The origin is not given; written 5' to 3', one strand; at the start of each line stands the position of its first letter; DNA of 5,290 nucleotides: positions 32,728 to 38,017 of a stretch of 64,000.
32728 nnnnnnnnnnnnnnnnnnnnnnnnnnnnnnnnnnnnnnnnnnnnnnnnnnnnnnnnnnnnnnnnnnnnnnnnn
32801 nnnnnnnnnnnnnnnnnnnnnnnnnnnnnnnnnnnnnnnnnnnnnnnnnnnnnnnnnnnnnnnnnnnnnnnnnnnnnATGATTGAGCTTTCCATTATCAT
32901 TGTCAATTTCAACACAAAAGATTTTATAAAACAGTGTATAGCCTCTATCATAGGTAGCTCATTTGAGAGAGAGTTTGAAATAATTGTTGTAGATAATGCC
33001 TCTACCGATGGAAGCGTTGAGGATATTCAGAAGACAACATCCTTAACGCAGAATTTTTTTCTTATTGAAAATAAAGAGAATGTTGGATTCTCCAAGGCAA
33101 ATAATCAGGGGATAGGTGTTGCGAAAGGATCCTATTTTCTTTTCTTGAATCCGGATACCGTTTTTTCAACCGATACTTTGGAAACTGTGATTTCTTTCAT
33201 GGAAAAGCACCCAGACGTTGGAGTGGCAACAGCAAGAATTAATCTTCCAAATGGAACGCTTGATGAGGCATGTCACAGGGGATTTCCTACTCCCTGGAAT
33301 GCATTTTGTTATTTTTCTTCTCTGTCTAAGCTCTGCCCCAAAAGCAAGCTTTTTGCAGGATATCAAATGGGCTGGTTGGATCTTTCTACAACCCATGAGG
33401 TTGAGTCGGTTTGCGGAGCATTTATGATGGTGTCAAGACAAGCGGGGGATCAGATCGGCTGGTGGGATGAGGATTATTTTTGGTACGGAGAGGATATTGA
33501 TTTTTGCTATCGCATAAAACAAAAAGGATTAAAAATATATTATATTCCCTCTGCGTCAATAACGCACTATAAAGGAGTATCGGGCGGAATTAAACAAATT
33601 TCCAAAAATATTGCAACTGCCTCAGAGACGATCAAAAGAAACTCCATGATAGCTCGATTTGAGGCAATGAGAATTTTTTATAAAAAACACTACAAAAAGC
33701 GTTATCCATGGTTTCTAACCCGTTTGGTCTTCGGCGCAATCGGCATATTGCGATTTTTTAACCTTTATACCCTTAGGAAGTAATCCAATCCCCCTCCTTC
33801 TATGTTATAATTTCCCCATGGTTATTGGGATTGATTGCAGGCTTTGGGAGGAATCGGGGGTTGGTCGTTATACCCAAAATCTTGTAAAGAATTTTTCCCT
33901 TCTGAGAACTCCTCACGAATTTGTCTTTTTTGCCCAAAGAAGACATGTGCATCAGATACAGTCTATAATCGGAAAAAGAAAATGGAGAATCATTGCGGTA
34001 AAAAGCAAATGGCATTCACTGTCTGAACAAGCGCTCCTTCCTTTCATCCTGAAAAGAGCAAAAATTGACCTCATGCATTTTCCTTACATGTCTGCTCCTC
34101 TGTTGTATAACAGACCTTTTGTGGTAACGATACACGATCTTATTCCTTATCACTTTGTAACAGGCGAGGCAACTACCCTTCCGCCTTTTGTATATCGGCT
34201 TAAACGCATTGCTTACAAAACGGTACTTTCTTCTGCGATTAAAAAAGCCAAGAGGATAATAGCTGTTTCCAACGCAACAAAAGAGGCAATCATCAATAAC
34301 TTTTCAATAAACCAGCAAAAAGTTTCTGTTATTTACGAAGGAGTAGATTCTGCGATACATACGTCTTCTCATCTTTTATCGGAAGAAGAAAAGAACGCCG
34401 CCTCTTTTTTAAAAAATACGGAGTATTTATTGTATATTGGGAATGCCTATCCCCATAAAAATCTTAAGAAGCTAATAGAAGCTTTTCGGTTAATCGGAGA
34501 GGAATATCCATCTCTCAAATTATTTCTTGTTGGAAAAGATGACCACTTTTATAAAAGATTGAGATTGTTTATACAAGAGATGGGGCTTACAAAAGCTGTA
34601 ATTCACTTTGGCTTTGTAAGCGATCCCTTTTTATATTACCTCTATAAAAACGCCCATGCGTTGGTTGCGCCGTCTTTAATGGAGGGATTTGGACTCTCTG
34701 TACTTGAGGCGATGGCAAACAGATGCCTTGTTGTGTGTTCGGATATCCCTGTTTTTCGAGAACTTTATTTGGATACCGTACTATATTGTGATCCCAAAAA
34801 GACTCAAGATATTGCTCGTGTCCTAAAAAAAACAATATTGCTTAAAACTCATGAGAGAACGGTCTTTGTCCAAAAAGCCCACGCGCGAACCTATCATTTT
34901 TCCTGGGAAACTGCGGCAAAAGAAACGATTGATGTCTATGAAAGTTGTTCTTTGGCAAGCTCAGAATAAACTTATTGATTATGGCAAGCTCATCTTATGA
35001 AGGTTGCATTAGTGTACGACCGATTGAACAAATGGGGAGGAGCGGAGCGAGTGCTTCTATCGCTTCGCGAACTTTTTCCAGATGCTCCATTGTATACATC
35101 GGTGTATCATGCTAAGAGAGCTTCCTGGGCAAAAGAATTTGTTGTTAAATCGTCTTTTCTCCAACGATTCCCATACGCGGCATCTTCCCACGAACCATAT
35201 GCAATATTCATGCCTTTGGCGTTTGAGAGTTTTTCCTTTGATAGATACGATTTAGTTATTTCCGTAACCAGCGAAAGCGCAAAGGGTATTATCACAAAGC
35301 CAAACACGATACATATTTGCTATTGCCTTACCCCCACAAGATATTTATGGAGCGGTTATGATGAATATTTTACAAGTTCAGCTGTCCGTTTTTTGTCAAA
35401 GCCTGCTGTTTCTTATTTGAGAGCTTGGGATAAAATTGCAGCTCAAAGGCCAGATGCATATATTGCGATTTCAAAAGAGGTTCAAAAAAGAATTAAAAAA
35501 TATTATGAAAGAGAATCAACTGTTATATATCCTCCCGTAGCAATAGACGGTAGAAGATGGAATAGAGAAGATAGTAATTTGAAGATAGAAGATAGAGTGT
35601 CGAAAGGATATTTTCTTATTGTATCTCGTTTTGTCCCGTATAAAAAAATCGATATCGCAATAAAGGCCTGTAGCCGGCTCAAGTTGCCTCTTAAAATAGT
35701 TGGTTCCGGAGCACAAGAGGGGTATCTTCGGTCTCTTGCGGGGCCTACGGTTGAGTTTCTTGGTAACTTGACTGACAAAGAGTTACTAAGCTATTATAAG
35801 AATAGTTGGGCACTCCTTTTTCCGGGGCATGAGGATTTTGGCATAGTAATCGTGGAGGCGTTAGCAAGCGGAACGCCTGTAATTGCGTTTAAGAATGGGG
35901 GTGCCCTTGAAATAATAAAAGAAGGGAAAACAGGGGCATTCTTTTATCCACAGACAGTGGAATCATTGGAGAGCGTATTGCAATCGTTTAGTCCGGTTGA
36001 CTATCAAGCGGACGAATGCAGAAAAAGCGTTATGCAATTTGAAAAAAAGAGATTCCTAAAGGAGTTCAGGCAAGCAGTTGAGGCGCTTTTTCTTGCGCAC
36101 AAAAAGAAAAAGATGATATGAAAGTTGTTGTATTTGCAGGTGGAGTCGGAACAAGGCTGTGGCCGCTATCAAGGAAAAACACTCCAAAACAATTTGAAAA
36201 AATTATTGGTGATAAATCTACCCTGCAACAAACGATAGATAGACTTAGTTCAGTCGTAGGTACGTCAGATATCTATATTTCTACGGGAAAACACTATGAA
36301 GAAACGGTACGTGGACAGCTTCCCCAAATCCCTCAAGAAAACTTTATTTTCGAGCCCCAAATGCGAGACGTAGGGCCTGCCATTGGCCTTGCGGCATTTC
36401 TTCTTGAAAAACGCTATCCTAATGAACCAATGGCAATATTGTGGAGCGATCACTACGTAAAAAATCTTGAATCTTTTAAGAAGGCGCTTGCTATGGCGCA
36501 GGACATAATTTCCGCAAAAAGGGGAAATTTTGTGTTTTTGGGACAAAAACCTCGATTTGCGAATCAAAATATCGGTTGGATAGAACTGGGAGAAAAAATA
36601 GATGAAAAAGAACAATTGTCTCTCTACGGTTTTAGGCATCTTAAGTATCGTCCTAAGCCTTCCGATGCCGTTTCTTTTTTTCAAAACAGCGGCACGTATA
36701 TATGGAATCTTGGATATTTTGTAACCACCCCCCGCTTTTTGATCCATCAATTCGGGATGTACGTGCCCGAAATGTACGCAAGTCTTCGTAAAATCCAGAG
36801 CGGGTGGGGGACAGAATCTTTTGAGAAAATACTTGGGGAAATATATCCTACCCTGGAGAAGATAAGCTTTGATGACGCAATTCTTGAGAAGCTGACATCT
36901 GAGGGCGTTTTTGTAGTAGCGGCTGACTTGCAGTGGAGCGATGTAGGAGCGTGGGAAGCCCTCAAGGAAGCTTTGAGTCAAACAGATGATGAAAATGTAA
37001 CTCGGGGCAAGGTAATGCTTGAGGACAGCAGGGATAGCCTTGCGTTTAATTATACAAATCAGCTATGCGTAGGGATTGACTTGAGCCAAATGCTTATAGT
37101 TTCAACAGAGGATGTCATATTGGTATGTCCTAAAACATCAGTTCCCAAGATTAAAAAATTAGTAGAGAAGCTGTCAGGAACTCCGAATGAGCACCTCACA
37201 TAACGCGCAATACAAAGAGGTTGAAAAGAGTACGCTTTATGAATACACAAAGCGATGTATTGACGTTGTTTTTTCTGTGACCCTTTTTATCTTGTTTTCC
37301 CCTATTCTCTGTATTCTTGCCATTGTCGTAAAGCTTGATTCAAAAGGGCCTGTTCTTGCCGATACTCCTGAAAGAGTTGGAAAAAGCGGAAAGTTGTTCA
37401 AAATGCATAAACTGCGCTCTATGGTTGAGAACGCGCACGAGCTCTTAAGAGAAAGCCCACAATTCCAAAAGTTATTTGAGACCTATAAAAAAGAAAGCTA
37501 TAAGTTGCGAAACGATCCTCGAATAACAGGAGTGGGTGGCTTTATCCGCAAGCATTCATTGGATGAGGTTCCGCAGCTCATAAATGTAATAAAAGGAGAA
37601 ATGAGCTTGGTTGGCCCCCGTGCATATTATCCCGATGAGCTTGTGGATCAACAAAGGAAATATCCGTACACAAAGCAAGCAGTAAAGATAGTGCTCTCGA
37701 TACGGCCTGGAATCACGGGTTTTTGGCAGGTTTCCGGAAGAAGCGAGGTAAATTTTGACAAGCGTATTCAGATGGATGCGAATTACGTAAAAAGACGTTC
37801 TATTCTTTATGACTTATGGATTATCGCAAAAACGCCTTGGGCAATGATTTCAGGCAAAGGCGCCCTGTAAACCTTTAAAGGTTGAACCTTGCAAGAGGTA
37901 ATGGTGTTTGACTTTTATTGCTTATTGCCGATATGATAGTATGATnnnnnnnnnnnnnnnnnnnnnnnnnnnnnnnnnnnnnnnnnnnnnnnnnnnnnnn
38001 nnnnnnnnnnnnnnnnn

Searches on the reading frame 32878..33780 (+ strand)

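Call 29: search_protein_families(library=pfam, proteins=[window:32878-33780:+], max_evalue=0.00001)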
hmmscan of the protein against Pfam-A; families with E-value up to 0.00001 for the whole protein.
window:32878-33780:+ (301 aa): 5 families
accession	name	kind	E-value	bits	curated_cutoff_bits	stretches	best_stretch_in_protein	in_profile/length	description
PF00535.33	Glycos_transf_2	-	2.7e-28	99.4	23.3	1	5-140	1-132/168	Glycosyl transferase family 2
PF13641.12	Glyco_tranf_2_3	-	3.6e-16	60.3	27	1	4-233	3-214/230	Glycosyltransferase like family 2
PF10111.15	Glyco_tranf_2_2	-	3.9e-11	43.4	27.3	1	9-220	7-206/276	Glycosyltransferase like family 2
PF13632.12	Glyco_trans_2_3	-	6.8e-11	42.8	27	1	86-278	1-139/198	Glycosyl transferase family group 2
PF13712.12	Glyco_tranf_2_5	-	7.6e-07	29.5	27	0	47-221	19-178/210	Glycosyltransferase like family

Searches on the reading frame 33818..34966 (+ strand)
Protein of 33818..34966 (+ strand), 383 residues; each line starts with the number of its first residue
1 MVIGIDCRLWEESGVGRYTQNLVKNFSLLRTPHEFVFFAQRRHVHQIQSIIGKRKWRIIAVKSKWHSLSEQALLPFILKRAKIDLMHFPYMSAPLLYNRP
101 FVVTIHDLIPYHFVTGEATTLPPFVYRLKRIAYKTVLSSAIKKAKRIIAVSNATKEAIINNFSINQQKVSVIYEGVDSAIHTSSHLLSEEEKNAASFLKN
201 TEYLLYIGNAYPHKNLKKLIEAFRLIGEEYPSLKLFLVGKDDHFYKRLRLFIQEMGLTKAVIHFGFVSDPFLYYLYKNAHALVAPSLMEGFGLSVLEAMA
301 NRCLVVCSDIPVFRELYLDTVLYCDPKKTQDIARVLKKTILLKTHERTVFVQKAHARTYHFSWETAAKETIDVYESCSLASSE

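Call 29: search_protein_families(library=pfam, proteins=[window:33818-34966:+], max_evalue=0.00001)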
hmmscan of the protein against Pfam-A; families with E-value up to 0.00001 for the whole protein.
window:33818-34966:+ (383 aa): 3 families
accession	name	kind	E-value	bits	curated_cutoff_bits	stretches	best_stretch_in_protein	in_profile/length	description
PF00534.26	Glycos_transf_1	-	6.4e-32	110.9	26.4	1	190-353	4-168/172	Glycosyl transferases group 1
PF13692.12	Glyco_trans_1_4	-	4.2e-22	79.4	27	1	203-337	3-137/142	Glycosyl transferases group 1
PF13439.12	Glyco_transf_4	-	5e-20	72.6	28.5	1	14-178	3-168/170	Glycosyltransferase Family 4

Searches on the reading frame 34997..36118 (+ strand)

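Call 30: search_protein_families(library=pfam, proteins=[window:34997-36118:+], max_evalue=0.00001)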
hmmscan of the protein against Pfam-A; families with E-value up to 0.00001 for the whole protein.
window:34997-36118:+ (374 aa): 3 families
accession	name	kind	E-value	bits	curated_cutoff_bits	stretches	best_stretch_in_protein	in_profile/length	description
PF00534.26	Glycos_transf_1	-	4.9e-27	95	26.4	1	201-330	13-154/172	Glycosyl transferases group 1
PF13692.12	Glyco_trans_1_4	-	7.6e-21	75.3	27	1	205-325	3-133/142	Glycosyl transferases group 1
PF13439.12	Glyco_transf_4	-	4e-06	27.4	28.5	1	13-182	1-167/170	Glycosyltransferase Family 4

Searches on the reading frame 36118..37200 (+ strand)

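Call 30: search_protein_families(library=pfam, proteins=[window:36118-37200:+], max_evalue=0.00001)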
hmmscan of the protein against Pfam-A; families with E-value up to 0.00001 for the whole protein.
window:36118-37200:+ (361 aa): 3 families
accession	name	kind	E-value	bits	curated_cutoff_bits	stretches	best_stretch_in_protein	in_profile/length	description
PF00483.29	NTP_transferase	-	3.7e-25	89.4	21.2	1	2-290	1-243/245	Nucleotidyl transferase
PF12804.13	NTP_transf_3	-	6.6e-08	33.3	27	0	3-121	1-105/160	MobA-like NTP transferase domain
PF22640.1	ManC_GMP_beta-helix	-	6.7e-06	26.4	27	0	315-352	18-55/55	MannoseP isomerase/GMP-like beta-helix domain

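Call 33: search_protein_families(library=ncbifam, proteins=[window:36118-37200:+], max_evalue=1e-10)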
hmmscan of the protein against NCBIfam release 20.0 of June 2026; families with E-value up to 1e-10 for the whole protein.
window:36118-37200:+ (361 aa): 2 families
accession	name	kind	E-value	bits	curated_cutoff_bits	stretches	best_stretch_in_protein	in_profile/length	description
TIGR01479.1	GMP_PMI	equivalog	3.4e-66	224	372.95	1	3-354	3-347/467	mannose-1-phosphate guanylyltransferase/mannose-6-phosphate isomerase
NF012004.0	PRK15460.1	equivalog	8.6e-47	159.9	859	1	4-353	9-356/478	mannose-1-phosphate guanyltransferase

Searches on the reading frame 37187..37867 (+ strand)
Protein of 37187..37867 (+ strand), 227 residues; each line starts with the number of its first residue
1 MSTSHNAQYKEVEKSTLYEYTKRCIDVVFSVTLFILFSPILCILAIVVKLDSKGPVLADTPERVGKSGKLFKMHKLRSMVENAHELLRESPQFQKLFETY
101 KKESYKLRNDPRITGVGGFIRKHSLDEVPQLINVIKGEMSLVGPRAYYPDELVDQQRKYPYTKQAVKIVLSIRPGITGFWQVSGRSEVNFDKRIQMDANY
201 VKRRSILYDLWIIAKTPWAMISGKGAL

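Call 30: search_protein_families(library=pfam, proteins=[window:37187-37867:+], max_evalue=0.00001)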
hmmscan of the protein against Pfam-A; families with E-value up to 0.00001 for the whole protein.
window:37187-37867:+ (227 aa): 1 family
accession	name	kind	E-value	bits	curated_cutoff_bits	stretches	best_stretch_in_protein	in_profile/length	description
PF02397.22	Bac_transf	-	2.3e-58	197.1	27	1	22-221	1-178/179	Bacterial sugar transferase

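Call 68: search_protein_families(library=ncbifam, proteins=[window:37187-37867:+], max_evalue=0.000001)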
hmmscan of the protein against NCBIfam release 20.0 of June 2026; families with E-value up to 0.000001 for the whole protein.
window:37187-37867:+ (227 aa): 10 families
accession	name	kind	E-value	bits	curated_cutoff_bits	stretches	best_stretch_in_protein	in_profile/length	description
TIGR03022.1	WbaP_sugtrans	subfamily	3.7e-72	244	403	1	20-226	257-455/456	undecaprenyl-phosphate galactose phosphotransferase WbaP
TIGR03025.1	EPS_sugtrans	subfamily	1.6e-71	241.9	295.55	1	11-226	247-444/445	exopolysaccharide biosynthesis polyprenyl glycosylphosphotransferase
NF052601.1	undeca_RfbP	equivalog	1.3e-64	217.8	330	1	8-221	31-236/244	undecaprenyl-phosphate galactose phosphotransferase family protein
TIGR03023.1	WcaJ_sugtrans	equivalog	1.6e-58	199.1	410.75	1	15-226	256-452/453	undecaprenyl-phosphate glucose phosphotransferase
NF041877.1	EPS_EpsZ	equivalog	7.1e-53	179.9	800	1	21-226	265-458/459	exopolysaccharide biosynthesis polyisoprenyl-phosphate hexose-1-phosphate transferase EpsZ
NF011751.0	PRK15204.1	equivalog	8.3e-48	163.1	907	1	19-225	277-474/476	undecaprenyl-phosphate galactose phosphotransferase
TIGR03013.1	EpsB_2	subfamily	9e-40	137.1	393.35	1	14-226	247-442/443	TIGR03013 family XrtA/PEP-CTERM system glycosyltransferase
NF007518.0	PRK10124.1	equivalog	3.1e-35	121.8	684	1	17-216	269-453/464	undecaprenyl-phosphate glucose phosphotransferase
NF050817.1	PolSacchBiosHfsE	equivalog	6.1e-28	97.8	750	1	19-216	269-455/467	polysaccharide biosynthesis protein HfsE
NF045514.1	glycotran_HepC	equivalog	1.6e-26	93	140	1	10-147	105-212/220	heterocyst development glycosyltransferase HepC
